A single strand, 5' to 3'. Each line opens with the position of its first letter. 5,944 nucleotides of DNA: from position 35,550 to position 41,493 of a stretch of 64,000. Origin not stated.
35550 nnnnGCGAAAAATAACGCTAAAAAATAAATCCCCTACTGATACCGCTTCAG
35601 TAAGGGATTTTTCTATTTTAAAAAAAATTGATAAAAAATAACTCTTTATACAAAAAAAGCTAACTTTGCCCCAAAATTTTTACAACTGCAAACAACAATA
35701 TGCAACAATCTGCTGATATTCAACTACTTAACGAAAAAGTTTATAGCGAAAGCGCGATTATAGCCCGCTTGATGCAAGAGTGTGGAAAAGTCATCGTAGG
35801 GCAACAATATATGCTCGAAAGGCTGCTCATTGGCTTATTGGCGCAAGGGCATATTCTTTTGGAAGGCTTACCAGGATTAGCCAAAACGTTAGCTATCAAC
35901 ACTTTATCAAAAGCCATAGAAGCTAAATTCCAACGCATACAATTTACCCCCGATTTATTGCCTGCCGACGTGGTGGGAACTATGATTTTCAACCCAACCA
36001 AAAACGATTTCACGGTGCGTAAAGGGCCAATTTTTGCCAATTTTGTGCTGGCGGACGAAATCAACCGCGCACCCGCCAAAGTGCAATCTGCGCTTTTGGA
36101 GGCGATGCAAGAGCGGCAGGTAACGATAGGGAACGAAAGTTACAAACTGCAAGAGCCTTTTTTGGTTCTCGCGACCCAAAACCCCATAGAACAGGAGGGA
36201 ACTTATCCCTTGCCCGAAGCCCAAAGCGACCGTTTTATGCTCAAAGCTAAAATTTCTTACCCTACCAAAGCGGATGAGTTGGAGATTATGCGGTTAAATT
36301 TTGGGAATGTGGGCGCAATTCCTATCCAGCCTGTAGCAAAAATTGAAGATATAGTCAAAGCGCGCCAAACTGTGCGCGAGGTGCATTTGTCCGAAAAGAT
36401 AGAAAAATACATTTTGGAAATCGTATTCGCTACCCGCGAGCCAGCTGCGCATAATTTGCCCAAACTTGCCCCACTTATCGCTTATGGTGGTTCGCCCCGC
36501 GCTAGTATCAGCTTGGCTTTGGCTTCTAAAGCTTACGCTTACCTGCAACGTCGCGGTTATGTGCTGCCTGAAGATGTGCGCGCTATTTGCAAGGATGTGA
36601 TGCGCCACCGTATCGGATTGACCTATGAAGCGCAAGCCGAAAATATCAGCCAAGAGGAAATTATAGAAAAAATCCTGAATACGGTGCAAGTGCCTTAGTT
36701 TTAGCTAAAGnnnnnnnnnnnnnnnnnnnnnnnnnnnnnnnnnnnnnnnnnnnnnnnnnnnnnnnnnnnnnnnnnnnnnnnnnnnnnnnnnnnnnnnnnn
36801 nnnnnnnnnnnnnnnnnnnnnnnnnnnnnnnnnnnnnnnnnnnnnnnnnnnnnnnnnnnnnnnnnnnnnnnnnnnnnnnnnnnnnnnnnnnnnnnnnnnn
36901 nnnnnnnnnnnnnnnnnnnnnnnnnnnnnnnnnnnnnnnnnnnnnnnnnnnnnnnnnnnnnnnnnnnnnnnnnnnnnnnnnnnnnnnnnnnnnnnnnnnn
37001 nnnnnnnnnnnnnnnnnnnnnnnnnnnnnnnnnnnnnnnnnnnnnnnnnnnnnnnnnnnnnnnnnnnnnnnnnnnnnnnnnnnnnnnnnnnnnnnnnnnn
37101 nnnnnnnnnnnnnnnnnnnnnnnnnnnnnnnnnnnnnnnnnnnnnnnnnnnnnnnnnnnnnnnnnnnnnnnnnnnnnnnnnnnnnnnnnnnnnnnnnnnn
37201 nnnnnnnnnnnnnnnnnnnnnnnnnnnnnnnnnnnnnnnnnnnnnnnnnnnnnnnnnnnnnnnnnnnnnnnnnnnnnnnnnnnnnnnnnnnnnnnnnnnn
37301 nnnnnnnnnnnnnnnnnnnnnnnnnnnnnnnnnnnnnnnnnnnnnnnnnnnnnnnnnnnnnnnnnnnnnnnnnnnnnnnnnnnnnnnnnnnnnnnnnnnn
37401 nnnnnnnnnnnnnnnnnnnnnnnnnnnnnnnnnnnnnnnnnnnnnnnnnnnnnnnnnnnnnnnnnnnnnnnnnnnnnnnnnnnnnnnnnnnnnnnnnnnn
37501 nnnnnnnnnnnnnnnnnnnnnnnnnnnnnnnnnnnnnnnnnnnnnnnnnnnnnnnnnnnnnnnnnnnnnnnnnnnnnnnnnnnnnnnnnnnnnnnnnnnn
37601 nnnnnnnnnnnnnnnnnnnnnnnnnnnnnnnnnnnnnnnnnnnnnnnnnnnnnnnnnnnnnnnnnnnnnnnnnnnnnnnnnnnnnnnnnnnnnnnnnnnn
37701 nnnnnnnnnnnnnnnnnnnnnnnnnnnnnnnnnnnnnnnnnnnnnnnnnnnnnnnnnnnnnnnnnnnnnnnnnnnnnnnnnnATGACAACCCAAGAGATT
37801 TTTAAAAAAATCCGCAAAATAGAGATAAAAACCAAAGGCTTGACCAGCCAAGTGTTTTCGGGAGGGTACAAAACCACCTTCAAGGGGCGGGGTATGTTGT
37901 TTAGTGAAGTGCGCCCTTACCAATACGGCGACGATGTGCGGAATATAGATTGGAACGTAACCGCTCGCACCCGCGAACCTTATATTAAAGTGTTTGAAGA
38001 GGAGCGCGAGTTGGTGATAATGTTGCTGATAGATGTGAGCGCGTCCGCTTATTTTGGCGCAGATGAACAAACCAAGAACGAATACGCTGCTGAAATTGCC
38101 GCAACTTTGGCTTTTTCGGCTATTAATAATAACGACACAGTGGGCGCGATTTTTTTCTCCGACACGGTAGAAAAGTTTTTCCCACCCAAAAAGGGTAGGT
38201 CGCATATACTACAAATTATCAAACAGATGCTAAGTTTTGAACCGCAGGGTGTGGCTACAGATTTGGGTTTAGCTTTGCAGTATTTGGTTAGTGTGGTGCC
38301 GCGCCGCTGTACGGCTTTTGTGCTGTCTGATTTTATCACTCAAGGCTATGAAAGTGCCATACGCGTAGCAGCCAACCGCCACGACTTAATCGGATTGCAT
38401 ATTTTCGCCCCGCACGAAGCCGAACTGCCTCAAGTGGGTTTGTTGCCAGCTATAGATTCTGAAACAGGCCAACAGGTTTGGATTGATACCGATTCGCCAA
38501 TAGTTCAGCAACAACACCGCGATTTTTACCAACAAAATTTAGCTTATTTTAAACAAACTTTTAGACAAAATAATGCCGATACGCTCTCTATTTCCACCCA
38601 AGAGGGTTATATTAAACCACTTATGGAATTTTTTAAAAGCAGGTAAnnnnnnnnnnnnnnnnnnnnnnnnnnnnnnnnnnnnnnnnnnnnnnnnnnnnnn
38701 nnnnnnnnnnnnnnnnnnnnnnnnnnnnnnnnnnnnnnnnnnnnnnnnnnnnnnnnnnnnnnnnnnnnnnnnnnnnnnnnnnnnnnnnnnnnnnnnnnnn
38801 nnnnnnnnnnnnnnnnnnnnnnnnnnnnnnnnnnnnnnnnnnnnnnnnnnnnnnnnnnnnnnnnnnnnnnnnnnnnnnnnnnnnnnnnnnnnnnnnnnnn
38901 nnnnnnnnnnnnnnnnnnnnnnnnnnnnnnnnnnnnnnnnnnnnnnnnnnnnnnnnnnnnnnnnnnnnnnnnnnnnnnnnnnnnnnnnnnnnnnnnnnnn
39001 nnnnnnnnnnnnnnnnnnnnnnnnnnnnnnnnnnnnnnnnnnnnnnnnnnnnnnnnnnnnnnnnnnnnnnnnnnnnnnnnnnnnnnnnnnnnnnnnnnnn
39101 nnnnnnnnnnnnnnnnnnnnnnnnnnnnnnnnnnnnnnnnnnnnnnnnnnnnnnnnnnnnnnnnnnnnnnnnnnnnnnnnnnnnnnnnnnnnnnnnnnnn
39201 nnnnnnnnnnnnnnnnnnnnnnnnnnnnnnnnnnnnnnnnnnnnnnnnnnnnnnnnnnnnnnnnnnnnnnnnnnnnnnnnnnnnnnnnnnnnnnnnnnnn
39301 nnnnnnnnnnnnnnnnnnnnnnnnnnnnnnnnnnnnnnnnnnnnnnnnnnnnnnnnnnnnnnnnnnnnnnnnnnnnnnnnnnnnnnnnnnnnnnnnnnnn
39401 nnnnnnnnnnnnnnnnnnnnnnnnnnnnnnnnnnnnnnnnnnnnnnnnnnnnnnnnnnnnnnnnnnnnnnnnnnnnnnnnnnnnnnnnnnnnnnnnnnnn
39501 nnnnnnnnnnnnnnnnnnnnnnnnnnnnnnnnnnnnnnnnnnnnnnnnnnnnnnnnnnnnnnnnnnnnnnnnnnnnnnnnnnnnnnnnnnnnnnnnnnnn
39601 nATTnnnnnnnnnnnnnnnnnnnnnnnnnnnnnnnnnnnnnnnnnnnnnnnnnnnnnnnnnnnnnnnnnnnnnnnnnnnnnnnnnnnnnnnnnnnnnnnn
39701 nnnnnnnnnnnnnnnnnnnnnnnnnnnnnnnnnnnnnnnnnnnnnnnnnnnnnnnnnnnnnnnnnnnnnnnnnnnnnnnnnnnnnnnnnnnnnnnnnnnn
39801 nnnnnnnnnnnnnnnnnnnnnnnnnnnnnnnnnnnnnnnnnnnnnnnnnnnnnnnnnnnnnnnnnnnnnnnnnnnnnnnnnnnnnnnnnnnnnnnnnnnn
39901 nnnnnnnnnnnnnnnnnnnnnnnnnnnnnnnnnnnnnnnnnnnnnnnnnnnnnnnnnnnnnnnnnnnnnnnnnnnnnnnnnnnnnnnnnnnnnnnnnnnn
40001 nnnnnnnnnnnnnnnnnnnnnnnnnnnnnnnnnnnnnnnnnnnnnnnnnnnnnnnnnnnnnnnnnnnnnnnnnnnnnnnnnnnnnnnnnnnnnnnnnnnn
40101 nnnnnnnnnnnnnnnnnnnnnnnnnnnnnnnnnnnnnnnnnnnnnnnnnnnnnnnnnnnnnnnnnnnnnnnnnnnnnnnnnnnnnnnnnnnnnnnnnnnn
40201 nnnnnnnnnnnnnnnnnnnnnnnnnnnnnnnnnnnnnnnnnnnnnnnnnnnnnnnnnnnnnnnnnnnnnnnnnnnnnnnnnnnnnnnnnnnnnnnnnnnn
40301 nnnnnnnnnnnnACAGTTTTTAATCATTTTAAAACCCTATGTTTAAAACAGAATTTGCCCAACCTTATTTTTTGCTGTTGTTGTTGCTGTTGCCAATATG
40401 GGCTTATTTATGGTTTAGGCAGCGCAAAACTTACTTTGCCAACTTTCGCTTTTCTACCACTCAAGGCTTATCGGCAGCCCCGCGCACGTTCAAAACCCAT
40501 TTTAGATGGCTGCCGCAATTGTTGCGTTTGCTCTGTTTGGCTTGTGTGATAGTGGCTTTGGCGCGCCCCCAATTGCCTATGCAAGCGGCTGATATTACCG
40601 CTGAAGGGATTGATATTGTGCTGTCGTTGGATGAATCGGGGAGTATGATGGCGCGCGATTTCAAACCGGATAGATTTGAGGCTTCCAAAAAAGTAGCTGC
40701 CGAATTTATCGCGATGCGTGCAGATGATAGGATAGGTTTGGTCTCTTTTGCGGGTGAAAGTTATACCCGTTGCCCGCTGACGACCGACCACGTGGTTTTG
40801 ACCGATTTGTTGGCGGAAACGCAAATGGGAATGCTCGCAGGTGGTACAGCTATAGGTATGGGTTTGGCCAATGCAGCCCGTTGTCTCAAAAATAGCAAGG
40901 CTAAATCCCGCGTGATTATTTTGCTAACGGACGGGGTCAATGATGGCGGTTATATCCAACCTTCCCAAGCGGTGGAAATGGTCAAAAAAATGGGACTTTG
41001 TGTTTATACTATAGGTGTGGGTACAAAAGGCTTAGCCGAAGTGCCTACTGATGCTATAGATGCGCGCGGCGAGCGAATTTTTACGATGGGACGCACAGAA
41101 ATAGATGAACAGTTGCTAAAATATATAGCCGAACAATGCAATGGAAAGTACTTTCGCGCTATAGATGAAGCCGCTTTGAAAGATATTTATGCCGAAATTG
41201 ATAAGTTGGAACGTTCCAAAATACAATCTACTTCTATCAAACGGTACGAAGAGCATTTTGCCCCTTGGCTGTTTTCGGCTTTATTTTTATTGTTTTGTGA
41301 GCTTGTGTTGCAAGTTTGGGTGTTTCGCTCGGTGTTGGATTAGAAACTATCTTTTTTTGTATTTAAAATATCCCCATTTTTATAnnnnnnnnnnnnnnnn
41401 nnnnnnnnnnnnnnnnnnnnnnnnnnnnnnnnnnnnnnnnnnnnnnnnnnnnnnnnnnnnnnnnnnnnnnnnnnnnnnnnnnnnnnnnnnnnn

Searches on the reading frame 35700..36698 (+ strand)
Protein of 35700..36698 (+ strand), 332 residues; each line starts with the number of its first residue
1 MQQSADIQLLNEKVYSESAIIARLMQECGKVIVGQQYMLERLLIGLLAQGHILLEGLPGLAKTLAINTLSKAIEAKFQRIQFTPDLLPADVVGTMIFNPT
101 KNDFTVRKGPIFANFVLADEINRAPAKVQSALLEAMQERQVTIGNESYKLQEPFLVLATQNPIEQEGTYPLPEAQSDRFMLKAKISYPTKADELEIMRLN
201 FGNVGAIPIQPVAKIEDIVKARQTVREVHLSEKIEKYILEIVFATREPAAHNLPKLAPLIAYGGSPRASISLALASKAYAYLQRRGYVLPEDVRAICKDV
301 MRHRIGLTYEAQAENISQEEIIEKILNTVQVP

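Call 80: search_protein_families(library=pfam, proteins=[window:35700-36698:+], max_evalue=0.001)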
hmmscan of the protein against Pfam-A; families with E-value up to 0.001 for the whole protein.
window:35700-36698:+ (332 aa): 7 families
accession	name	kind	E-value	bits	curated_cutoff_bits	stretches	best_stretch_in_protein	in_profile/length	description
PF07726.17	AAA_3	-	1.3e-65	219.7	27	1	51-181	1-131/131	ATPase family associated with various cellular activities (AAA)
PF17863.7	AAA_lid_2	-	4.7e-20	71.5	22.7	1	258-325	7-74/74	AAA lid domain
PF07728.20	AAA_5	-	4.3e-13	49.9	22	1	51-179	1-139/139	AAA domain (dynein-related subfamily)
PF20030.5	bpMoxR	-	1.2e-12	47.8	27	1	24-188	6-169/205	MoxR domain in the MoxR-vWA-beta-propeller ternary systems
PF00493.29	MCM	-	0.00043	19.9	23.3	1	48-169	56-178/224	MCM P-loop domain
PF00158.32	Sigma54_activat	-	0.00074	19.7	20.2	0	51-165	24-147/168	Sigma-54 interaction domain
PF05496.18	RuvB_N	-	0.00098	19.4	27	0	49-143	33-115/159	Holliday junction DNA helicase RuvB P-loop domain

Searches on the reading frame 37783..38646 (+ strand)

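Call 80: search_protein_families(library=pfam, proteins=[window:37783-38646:+], max_evalue=0.001)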
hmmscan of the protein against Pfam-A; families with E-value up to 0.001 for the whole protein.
window:37783-38646:+ (287 aa): 3 families
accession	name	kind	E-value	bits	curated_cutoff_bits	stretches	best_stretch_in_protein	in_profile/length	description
PF01882.25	DUF58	-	8.5e-74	247.8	23.4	1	42-247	1-208/216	Protein of unknown function DUF58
PF13519.12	VWA_2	-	8.1e-18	65.4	27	1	79-184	1-106/107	von Willebrand factor type A domain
PF00092.34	VWA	-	0.00016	22.4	23.8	1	79-171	2-91/174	von Willebrand factor type A domain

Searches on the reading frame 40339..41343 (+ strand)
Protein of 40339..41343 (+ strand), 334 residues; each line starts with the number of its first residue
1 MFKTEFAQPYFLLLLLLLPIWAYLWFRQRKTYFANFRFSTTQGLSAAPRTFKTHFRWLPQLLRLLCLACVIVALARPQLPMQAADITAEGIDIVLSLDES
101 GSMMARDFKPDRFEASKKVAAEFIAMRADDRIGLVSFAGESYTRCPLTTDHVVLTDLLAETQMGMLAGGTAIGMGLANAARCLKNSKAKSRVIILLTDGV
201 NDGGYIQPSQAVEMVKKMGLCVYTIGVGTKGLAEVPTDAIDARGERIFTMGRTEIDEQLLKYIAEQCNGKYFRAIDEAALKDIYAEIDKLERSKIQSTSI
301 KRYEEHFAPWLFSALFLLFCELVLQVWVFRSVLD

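Call 80: search_protein_families(library=pfam, proteins=[window:40339-41343:+], max_evalue=0.001)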
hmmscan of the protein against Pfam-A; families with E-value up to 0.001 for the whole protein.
window:40339-41343:+ (334 aa): 5 families
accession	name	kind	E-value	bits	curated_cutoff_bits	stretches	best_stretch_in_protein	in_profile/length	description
PF00092.34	VWA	-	9e-20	72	23.8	1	92-284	1-172/174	von Willebrand factor type A domain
PF13519.12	VWA_2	-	4.4e-19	69.5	27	1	94-199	2-106/107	von Willebrand factor type A domain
PF07584.16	BatA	-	7.2e-14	52.4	25.9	1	4-77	2-77/77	Aerotolerance regulator N-terminal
PF05762.20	VWA_CoxE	-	0.0007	19.5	26.4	0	149-215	104-175/222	VWA domain containing CoxE-like protein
PF01882.25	DUF58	-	0.00073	19.2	23.4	1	91-202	36-146/216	Protein of unknown function DUF58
